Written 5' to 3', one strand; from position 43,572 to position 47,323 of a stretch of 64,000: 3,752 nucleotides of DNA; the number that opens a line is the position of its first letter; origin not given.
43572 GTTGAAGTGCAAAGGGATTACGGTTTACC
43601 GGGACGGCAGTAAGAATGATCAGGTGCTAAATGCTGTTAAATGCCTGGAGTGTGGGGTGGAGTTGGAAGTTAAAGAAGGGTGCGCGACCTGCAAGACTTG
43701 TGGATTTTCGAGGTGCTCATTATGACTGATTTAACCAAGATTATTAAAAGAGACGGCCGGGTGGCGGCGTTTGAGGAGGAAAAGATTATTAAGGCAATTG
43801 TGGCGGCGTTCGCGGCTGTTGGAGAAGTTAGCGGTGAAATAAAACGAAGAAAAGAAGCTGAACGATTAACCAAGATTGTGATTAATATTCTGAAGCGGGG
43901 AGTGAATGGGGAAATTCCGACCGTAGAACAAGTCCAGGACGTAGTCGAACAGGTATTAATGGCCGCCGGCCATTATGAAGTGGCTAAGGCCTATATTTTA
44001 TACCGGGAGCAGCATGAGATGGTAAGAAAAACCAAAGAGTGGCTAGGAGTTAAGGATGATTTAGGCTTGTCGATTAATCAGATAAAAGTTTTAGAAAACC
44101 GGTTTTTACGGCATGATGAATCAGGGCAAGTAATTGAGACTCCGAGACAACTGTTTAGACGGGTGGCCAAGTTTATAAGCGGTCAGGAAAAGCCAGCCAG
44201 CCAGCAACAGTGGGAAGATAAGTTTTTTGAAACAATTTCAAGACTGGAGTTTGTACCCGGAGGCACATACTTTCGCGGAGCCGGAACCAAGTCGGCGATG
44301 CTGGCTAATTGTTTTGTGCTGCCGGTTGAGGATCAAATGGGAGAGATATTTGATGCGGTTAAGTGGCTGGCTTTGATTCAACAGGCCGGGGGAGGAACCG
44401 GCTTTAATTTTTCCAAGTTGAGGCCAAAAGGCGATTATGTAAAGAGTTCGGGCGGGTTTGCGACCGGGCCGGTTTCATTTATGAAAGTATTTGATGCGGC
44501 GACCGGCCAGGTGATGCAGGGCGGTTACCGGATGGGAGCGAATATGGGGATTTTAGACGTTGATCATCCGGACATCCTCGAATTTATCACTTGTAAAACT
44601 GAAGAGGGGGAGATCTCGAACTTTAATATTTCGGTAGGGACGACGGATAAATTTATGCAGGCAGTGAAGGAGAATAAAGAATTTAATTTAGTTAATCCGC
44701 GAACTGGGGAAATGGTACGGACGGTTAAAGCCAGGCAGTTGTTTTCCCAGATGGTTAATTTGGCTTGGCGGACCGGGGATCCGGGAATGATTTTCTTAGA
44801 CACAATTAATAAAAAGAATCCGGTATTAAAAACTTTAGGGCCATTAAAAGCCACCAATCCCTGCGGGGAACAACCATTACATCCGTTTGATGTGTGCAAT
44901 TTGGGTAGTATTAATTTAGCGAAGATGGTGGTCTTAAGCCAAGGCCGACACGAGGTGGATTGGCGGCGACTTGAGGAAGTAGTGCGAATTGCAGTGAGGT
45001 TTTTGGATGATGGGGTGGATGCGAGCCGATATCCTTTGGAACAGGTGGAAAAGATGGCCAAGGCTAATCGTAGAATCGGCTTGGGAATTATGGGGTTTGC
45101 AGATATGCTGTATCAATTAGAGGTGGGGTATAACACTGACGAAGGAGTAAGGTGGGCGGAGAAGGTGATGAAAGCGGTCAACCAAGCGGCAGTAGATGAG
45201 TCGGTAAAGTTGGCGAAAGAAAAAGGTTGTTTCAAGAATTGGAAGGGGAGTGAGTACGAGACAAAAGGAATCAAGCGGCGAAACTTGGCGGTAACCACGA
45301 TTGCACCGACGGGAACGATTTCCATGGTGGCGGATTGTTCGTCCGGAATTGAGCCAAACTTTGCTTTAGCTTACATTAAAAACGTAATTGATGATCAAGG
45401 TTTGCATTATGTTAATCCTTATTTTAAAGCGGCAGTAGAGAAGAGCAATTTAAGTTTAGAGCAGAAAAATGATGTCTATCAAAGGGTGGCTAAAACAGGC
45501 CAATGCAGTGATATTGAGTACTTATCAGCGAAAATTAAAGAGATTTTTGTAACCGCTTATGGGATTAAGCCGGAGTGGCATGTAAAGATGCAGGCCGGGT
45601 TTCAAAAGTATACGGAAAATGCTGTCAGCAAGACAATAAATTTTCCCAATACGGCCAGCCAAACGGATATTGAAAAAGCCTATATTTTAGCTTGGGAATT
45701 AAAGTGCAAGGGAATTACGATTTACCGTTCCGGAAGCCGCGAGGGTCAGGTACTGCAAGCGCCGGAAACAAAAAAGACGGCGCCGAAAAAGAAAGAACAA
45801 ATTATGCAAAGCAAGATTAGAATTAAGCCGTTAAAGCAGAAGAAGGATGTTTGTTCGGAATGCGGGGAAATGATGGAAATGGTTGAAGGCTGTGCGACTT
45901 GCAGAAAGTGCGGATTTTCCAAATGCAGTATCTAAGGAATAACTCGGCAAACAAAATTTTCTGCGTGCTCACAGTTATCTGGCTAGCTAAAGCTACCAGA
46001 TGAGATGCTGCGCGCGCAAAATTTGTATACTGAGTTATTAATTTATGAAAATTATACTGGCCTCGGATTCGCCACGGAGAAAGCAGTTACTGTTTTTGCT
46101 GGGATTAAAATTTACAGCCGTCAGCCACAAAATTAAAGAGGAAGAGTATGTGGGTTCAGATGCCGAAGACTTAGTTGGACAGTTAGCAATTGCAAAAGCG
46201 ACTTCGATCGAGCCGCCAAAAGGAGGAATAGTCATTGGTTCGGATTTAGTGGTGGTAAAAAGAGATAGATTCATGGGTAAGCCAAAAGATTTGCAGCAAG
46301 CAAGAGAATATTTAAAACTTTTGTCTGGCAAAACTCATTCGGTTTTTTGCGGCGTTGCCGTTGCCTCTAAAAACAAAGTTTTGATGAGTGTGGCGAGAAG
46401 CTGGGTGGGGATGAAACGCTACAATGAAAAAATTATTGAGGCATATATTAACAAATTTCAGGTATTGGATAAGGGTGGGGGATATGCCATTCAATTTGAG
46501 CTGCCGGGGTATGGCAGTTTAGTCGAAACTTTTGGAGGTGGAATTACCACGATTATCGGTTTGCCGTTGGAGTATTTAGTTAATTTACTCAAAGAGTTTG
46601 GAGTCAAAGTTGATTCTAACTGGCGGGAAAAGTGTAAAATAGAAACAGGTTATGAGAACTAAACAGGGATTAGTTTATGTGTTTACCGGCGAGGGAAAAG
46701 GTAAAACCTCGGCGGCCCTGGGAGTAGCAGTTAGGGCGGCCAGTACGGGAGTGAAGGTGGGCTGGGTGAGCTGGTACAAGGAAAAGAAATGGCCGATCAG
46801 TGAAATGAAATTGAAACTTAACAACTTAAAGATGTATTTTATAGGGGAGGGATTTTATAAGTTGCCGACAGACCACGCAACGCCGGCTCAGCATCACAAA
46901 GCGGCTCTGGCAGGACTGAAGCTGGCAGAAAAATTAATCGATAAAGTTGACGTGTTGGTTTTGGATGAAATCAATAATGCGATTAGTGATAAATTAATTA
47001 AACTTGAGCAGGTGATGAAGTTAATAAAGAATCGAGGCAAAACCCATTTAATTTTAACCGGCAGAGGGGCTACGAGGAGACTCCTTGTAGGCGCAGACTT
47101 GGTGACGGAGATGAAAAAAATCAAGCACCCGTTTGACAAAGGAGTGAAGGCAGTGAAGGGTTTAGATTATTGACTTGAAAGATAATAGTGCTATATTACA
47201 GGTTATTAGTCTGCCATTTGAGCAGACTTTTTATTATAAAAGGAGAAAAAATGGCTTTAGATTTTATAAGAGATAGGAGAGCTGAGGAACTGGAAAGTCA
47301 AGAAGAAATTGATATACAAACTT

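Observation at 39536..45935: nrdR autoregulated by two phased NrdR boxes, with three tandem class II (B12-dependent) RNR paralogs in one tightly coupled operon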

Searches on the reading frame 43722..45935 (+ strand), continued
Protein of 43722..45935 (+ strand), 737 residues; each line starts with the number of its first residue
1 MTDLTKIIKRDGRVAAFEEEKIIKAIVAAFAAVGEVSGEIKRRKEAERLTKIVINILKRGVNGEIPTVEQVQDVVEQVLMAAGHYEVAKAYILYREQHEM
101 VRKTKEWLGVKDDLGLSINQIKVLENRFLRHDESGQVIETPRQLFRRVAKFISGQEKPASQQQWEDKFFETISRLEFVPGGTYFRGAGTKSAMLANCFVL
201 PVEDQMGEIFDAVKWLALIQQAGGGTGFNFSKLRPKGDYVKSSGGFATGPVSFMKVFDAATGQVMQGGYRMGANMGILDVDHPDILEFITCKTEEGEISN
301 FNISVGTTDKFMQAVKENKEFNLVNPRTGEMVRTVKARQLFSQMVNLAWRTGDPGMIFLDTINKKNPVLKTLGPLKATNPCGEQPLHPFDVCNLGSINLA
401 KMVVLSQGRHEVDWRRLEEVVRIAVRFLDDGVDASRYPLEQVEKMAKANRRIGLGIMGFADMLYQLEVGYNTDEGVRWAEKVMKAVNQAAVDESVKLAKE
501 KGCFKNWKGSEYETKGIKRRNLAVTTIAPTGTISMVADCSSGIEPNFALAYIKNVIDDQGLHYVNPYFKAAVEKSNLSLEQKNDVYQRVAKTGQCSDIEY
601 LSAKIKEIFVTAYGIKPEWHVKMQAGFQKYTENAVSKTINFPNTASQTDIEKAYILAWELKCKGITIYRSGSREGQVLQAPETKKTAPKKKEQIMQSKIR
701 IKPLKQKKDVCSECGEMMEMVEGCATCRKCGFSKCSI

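Call 54: find_encoding_contigs(protein=P0356, flank=8000, max_places=1)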
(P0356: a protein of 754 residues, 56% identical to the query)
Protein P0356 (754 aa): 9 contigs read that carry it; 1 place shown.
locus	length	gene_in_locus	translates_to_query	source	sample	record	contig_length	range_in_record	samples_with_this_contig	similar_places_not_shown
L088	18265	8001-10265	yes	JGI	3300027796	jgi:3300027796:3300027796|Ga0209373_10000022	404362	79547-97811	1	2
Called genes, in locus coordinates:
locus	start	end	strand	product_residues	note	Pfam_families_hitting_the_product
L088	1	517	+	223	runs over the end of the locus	PF02517:Rce1-like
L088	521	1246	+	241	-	PF18915:DUF5667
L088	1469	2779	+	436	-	-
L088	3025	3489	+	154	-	PF22811:Zn_ribbon_NrdR, PF03477:ATP-cone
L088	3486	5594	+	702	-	PF00317:Ribonuc_red_lgN, PF02867:Ribonuc_red_lgC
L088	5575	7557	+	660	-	PF00317:Ribonuc_red_lgN, PF02867:Ribonuc_red_lgC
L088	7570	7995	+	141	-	PF12643:MazG-like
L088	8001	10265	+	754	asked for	PF03477:ATP-cone, PF00317:Ribonuc_red_lgN, PF02867:Ribonuc_red_lgC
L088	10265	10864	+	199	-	PF02545:Maf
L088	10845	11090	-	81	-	-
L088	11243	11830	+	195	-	PF02572:CobA_CobO_BtuR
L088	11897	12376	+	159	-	-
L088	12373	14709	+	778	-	PF26449:DUF8128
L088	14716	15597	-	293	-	PF02899:Phage_int_SAM_1, PF13495:Phage_int_SAM_4 (weak), PF00589:Phage_integrase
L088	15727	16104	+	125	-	PF04977:DivIC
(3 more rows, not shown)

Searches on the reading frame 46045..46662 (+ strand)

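Call 14: search_protein_families(library=pfam, proteins=[window:46045-46662:+], max_evalue=0.01)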
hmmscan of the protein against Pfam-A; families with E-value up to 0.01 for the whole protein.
window:46045-46662:+ (205 aa): 1 family
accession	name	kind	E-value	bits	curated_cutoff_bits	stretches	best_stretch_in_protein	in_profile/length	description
PF02545.19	Maf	-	1.5e-41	142.6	27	1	2-185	1-187/187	Maf-like protein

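Call 77: search_protein_families(library=ncbifam, proteins=[window:46045-46662:+], max_evalue=0.001)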
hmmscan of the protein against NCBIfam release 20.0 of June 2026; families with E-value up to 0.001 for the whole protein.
window:46045-46662:+ (205 aa): 14 families
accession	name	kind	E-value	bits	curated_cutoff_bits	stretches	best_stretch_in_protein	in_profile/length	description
NF010943.0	PRK14363.1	equivalog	8.4e-37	126.7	273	1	1-188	1-186/204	Maf-like protein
NF010948.0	PRK14368.1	equivalog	7.6e-36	123.3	291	1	2-186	6-190/193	Maf-like protein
TIGR00172.1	maf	subfamily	4.2e-33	114.4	117.15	1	2-183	4-185/185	Maf family nucleotide pyrophosphatase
NF000867.0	PRK00078.1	equivalog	4.3e-33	114.6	249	1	1-188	1-191/192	Maf-like protein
NF010942.0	PRK14362.1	equivalog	2.4e-30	105.4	290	1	2-191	13-204/210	Maf-like protein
NF010941.0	PRK14361.1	equivalog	6.2e-29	100.9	272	1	2-189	7-191/194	Maf-like protein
NF010945.0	PRK14365.1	equivalog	3.3e-27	95.3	273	1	2-189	3-191/197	Maf-like protein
NF002401.0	PRK01441.1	equivalog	2.5e-26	92.5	317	1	2-195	6-205/207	Maf-like protein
NF002690.0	PRK02478.1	equivalog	1.2e-24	87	269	1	2-186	4-195/199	Maf-like protein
NF010944.0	PRK14364.1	equivalog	6.1e-22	78.1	311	1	5-184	1-178/181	Maf-like protein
NF003403.0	PRK04694.1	equivalog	1.2e-21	77.3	300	1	4-186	3-188/190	Maf-like protein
NF010946.0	PRK14366.1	equivalog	2e-18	66.6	284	1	3-184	7-188/195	Maf-like protein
NF010947.0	PRK14367.1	equivalog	2.6e-16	59.4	315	1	3-188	4-194/202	Maf-like protein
NF003141.0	PRK04056.1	equivalog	3e-16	59.6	161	1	3-149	2-150/181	septum formation inhibitor Maf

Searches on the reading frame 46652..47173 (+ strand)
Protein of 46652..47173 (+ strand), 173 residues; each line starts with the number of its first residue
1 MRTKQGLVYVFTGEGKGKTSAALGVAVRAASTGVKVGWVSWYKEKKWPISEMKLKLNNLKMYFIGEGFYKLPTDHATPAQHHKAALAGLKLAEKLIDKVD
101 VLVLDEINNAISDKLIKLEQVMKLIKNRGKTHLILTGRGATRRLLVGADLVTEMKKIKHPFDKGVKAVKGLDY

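Call 14: search_protein_families(library=pfam, proteins=[window:46652-47173:+], max_evalue=0.01)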
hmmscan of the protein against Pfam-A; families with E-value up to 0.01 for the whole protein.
window:46652-47173:+ (173 aa): 1 family
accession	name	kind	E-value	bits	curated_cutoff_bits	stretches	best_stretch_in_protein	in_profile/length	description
PF02572.21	CobA_CobO_BtuR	-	1.1e-47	162.9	25.7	1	4-173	1-172/172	ATP:corrinoid adenosyltransferase BtuR/CobO/CobP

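Call 77: search_protein_families(library=ncbifam, proteins=[window:46652-47173:+], max_evalue=0.001)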
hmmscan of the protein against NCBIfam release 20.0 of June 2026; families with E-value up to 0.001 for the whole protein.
window:46652-47173:+ (173 aa): 5 families
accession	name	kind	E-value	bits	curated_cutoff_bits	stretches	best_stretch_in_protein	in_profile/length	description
NF004637.0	PRK05986.1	subfamily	4.5e-45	153.8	185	1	2-173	25-197/197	cob(I)yrinic acid a,c-diamide adenosyltransferase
TIGR00708.1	cobA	equivalog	2e-40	138.4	167.75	1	2-173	2-177/177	cob(I)yrinic acid a,c-diamide adenosyltransferase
NF005647.0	PRK07413.1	equivalog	4.5e-14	52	426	2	99-163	126-191/382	cob(I)yrinic acid a,c-diamide adenosyltransferase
NF005648.0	PRK07414.1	equivalog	1.9e-09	37.3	248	1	4-158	20-176/178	P-loop NTPase family protein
TIGR03420.1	DnaA_homol_Hda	equivalog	0.00032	20.3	194.8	0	96-155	88-149/226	DnaA regulatory inactivator Hda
